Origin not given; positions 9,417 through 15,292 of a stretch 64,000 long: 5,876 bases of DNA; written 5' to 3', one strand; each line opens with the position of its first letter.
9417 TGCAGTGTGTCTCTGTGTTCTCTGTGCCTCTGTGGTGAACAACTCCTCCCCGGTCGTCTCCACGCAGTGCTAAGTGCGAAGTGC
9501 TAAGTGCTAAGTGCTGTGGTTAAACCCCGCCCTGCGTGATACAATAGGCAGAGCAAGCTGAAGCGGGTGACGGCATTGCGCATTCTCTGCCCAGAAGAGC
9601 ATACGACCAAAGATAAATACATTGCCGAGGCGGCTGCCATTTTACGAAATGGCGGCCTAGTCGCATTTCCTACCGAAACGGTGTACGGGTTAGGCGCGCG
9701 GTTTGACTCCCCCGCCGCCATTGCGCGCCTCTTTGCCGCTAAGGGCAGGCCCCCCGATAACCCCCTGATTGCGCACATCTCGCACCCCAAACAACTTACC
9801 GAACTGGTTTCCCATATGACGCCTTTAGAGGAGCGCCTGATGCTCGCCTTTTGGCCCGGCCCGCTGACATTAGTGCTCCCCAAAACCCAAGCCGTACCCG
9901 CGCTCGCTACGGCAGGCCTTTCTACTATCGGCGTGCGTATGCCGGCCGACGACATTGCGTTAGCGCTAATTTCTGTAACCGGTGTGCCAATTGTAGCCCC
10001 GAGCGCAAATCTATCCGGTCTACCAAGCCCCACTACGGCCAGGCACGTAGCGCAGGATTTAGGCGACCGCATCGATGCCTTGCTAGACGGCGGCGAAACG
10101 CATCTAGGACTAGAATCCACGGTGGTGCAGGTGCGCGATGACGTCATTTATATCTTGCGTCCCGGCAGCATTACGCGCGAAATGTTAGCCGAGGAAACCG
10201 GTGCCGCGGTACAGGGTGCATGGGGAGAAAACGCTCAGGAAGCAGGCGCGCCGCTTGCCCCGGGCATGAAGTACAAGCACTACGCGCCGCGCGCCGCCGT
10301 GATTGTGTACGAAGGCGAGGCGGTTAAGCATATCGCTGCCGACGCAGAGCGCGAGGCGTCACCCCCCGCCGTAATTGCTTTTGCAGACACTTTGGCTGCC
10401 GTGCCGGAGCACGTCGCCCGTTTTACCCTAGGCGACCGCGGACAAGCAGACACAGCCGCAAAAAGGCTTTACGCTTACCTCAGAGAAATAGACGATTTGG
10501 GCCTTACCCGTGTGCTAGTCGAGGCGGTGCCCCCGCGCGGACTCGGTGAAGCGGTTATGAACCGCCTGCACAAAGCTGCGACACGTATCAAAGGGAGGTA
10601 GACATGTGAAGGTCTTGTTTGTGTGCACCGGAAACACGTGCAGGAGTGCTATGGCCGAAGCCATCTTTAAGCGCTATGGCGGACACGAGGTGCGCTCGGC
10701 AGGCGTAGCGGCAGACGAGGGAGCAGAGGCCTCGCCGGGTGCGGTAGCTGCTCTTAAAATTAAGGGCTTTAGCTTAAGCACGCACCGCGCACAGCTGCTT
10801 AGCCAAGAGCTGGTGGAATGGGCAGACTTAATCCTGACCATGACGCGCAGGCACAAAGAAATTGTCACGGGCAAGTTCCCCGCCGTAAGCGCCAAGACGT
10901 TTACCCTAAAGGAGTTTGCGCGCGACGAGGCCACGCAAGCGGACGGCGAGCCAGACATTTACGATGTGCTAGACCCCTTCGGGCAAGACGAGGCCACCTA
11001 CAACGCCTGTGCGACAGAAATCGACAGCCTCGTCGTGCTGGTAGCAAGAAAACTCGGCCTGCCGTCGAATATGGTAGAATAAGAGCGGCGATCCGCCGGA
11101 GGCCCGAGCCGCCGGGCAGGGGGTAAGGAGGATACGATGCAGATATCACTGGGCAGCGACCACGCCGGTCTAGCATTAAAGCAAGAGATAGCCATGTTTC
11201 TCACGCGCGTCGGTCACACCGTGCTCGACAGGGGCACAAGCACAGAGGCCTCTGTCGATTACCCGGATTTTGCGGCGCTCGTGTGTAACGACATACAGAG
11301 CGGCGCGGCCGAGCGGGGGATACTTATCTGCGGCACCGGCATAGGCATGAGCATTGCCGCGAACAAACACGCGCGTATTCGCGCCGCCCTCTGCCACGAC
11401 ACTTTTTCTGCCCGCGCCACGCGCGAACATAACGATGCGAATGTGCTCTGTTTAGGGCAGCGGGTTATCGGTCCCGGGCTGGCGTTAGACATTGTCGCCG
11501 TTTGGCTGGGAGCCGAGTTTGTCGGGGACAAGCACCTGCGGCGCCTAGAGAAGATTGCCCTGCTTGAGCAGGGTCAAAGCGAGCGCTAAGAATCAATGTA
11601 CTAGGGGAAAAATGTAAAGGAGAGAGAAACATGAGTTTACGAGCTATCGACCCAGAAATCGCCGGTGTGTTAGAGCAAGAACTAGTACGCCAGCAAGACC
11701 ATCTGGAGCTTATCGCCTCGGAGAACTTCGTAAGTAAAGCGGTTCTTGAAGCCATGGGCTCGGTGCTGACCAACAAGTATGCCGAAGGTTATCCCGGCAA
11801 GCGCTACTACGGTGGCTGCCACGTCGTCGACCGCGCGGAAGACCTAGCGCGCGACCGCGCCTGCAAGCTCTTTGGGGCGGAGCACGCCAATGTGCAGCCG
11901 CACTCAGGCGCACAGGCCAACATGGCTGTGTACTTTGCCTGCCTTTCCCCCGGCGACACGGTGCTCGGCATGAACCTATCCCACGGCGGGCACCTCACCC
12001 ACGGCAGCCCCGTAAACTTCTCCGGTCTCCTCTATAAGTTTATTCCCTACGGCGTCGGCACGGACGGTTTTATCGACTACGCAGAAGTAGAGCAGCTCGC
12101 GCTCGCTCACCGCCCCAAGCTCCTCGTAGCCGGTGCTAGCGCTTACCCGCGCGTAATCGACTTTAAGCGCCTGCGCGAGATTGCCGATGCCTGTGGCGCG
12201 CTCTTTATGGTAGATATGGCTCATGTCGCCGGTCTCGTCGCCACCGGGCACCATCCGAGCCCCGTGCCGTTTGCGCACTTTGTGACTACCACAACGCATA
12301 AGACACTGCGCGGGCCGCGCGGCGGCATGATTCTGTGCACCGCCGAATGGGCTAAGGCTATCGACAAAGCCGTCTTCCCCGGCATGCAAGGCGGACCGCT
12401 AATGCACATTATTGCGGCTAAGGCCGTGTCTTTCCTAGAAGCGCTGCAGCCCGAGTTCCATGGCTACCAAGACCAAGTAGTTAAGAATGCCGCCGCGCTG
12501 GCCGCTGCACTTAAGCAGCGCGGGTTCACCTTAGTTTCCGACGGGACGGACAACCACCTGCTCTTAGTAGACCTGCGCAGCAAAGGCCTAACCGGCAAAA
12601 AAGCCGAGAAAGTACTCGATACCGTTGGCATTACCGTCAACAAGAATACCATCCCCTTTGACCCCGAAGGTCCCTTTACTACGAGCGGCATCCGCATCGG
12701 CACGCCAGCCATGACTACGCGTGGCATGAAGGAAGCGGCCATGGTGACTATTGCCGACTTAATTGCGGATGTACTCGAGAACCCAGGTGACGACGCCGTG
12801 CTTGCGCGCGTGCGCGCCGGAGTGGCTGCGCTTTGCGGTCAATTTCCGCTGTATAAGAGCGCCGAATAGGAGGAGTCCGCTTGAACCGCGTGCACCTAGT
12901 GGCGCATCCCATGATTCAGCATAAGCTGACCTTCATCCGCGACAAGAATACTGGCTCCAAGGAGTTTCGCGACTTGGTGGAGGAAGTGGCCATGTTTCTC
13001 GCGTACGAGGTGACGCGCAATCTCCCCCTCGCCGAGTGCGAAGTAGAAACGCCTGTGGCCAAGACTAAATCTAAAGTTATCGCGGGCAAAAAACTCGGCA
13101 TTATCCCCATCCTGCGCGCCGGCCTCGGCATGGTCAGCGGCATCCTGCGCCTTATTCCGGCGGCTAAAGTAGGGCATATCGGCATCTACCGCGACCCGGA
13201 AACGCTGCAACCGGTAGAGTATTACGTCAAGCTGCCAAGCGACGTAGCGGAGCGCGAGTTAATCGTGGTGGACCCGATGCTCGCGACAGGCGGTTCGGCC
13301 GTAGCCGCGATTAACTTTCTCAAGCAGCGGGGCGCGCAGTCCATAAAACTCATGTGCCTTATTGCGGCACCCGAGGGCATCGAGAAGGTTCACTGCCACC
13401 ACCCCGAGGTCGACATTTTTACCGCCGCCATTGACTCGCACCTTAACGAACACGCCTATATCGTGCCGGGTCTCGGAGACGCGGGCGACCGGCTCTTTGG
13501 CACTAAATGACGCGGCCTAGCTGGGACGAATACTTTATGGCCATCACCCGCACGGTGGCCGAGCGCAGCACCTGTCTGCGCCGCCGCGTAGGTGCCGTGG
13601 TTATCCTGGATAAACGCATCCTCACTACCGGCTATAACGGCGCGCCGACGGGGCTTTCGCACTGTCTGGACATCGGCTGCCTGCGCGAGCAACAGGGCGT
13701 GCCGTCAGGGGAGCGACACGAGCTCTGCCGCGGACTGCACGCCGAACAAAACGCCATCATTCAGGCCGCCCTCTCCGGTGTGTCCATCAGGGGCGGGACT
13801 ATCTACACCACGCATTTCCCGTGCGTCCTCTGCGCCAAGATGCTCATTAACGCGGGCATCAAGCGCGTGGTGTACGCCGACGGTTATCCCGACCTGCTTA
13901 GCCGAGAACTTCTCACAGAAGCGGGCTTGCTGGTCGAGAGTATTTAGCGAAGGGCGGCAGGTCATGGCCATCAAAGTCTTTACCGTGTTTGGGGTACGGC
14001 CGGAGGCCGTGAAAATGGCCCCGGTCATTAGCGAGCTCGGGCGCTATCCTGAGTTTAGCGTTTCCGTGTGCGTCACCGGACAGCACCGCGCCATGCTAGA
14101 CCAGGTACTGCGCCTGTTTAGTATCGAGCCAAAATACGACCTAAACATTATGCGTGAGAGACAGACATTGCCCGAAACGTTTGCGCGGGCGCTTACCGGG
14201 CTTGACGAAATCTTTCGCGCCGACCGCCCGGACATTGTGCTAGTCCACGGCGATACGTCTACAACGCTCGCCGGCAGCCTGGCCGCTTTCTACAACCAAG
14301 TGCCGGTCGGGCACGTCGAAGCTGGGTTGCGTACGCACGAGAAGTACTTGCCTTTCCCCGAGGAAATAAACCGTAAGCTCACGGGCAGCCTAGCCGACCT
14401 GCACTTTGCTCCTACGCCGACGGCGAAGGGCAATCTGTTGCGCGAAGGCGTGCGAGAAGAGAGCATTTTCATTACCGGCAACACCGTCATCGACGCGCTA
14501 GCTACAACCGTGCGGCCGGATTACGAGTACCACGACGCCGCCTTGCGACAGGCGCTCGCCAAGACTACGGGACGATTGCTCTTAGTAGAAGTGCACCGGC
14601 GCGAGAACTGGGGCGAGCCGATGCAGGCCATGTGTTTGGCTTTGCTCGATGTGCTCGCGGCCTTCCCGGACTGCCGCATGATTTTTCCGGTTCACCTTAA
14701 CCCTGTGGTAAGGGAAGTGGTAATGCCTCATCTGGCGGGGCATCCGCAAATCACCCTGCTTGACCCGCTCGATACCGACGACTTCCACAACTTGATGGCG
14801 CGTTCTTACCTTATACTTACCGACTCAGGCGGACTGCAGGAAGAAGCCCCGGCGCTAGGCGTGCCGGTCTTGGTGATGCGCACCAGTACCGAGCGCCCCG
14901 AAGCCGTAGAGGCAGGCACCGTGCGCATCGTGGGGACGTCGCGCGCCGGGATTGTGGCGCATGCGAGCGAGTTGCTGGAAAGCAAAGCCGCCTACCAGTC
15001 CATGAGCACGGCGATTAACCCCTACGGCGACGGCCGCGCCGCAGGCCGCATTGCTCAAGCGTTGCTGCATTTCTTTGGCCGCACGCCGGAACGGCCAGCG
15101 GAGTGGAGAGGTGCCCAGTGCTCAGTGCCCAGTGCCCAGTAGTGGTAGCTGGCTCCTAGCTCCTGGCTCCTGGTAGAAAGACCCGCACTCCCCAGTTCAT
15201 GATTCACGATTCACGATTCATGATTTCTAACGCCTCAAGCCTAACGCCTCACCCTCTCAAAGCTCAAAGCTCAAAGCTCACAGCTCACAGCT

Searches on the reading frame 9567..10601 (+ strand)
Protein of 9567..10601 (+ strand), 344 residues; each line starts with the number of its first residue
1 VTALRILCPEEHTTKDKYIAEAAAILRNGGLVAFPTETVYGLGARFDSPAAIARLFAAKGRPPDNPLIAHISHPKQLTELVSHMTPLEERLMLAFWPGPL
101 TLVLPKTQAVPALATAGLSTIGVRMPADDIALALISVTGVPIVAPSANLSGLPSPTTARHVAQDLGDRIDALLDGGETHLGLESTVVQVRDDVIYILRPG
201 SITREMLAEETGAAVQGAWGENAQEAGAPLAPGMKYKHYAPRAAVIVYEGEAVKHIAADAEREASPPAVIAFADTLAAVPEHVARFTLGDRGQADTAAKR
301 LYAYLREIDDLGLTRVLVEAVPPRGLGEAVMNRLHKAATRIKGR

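Call 81: search_protein_families(library=pfam, proteins=[window:9567-10601:+], max_evalue=0.00001)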
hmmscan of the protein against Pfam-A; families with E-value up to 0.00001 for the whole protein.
window:9567-10601:+ (344 aa): 2 families
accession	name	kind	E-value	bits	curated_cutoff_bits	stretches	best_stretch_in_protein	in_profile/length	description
PF01300.24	Sua5_yciO_yrdC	-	6.2e-59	198.9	25.1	1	25-200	2-178/178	Telomere recombination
PF03481.19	Sua5_C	-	5.2e-31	108.4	22.9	1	202-338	1-135/136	Threonylcarbamoyl-AMP synthase, C-terminal domain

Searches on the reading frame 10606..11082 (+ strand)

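Call 81: search_protein_families(library=pfam, proteins=[window:10606-11082:+], max_evalue=0.00001)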
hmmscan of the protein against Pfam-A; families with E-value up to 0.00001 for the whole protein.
window:10606-11082:+ (158 aa): 1 family
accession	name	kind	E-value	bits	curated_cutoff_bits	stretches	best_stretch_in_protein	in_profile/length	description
PF01451.26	LMWPc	-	1.6e-27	96.9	23.2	1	3-142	1-139/144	Low molecular weight phosphotyrosine protein phosphatase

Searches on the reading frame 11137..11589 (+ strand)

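Call 81: search_protein_families(library=pfam, proteins=[window:11137-11589:+], max_evalue=0.00001)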
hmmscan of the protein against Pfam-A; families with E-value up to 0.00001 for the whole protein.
window:11137-11589:+ (150 aa): 1 family
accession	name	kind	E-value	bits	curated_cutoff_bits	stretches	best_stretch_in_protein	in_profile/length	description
PF02502.23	LacAB_rpiB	-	8.6e-58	194.6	24.7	1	3-140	1-138/138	Ribose/Galactose Isomerase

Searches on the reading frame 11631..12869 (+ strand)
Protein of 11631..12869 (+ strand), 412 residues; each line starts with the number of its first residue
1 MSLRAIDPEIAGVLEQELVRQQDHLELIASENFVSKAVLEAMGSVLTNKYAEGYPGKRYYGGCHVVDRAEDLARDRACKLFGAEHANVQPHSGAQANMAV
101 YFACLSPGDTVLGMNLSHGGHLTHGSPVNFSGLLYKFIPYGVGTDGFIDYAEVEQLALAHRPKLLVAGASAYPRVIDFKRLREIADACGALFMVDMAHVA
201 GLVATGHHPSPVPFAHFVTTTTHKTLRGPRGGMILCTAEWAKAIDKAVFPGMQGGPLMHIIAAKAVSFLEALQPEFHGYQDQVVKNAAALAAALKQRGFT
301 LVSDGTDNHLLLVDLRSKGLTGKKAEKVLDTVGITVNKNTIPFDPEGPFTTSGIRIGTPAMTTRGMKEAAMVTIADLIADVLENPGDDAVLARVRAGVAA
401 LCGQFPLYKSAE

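Call 81: search_protein_families(library=pfam, proteins=[window:11631-12869:+], max_evalue=0.00001)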
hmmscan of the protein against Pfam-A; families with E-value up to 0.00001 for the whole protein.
window:11631-12869:+ (412 aa): 2 families
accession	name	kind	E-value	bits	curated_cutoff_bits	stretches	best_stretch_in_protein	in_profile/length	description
PF00464.25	SHMT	-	9.2e-172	571.6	27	1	4-378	2-399/399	Serine hydroxymethyltransferase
PF00155.27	Aminotran_1_2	-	3e-12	46.9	19.7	1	73-370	47-358/361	Aminotransferase class I and II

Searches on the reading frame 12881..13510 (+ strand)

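Call 81: search_protein_families(library=pfam, proteins=[window:12881-13510:+], max_evalue=0.00001)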
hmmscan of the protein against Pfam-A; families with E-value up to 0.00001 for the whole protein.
window:12881-13510:+ (209 aa): 2 families
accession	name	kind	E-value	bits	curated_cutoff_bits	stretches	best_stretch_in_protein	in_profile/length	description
PF14681.12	UPRTase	-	6.8e-80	267.8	27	1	7-208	2-206/206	Uracil phosphoribosyltransferase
PF00156.33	Pribosyltran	-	6.5e-12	45.5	26.3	1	63-172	23-135/158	Phosphoribosyl transferase domain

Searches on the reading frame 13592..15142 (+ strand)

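Call 81: search_protein_families(library=pfam, proteins=[window:13592-15142:+], max_evalue=0.00001)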
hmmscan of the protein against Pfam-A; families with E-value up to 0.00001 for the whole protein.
window:13592-15142:+ (516 aa): 1 family
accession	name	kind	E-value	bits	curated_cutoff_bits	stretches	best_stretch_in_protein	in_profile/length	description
PF02350.25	Epimerase_2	-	3.8e-118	394.7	30.6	1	148-491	2-346/347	UDP-N-acetylglucosamine 2-epimerase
